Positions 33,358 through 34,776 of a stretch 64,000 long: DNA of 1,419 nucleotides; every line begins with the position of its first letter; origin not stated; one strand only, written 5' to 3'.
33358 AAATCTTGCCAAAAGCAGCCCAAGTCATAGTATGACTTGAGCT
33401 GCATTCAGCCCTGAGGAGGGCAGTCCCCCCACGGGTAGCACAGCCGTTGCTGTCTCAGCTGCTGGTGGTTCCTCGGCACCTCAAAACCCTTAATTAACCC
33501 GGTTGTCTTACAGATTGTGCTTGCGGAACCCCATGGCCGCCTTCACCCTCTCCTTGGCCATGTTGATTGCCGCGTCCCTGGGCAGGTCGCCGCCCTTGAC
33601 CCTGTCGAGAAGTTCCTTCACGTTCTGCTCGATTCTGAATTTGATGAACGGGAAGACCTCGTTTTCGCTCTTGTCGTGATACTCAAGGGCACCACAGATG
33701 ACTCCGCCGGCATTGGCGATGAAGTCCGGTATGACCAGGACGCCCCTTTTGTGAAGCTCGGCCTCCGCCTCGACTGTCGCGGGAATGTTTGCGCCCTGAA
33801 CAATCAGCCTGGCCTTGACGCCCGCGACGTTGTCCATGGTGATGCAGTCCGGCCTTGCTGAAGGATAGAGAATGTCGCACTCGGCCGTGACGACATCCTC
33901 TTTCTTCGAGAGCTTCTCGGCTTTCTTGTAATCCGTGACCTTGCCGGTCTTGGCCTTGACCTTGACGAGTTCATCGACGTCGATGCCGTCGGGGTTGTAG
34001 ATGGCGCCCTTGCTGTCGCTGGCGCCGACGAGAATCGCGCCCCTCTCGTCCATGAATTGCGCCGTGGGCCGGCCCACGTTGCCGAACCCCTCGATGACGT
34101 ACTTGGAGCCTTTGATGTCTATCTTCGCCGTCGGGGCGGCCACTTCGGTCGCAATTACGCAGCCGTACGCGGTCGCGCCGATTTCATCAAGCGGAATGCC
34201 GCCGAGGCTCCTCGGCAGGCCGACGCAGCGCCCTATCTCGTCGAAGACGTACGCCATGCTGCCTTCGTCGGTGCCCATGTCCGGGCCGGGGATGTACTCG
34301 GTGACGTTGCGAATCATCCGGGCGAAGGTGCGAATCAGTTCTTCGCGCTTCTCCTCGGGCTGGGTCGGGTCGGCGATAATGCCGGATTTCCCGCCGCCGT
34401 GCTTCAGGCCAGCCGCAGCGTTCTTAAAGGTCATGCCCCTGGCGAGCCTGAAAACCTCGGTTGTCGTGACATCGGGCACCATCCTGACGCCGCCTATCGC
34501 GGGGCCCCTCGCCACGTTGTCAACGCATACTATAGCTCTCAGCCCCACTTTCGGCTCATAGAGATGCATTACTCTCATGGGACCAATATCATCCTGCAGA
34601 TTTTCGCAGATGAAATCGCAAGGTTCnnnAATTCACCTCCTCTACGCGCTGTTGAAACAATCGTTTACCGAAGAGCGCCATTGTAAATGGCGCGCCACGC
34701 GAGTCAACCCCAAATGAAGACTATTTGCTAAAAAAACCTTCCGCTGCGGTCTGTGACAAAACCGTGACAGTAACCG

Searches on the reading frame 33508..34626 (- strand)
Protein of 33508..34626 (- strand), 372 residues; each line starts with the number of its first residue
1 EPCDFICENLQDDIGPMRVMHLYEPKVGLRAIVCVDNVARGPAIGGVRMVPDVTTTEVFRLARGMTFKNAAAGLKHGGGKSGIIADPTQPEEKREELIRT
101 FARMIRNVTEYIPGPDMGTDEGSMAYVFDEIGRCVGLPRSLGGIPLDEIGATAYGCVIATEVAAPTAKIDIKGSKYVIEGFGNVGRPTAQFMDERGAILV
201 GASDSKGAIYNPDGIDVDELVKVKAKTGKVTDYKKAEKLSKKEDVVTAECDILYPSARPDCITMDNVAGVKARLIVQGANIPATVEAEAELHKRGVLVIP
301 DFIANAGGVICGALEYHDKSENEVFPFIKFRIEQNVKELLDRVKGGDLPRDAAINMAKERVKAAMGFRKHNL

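Call 71: search_protein_families(library=pfam, proteins=[window:33508-34626:-], max_evalue=0.0001)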
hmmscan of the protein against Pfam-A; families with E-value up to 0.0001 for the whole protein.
window:33508-34626:- (372 aa): 3 families
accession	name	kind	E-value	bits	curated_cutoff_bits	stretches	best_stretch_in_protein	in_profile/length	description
PF00208.27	ELFV_dehydrog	-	9.3e-55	186.4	23.4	1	142-366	1-238/241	Glutamate/Leucine/Phenylalanine/Valine dehydrogenase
PF02812.23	ELFV_dehydrog_N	-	3.1e-26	92.1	25.3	1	29-131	21-127/129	Glu/Leu/Phe/Val dehydrogenase, dimerisation domain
PF05088.18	Bac_GDH_CD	-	8e-05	21.8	22.8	0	267-315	399-447/497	Bacterial NAD-glutamate dehydrogenase, catalytic domain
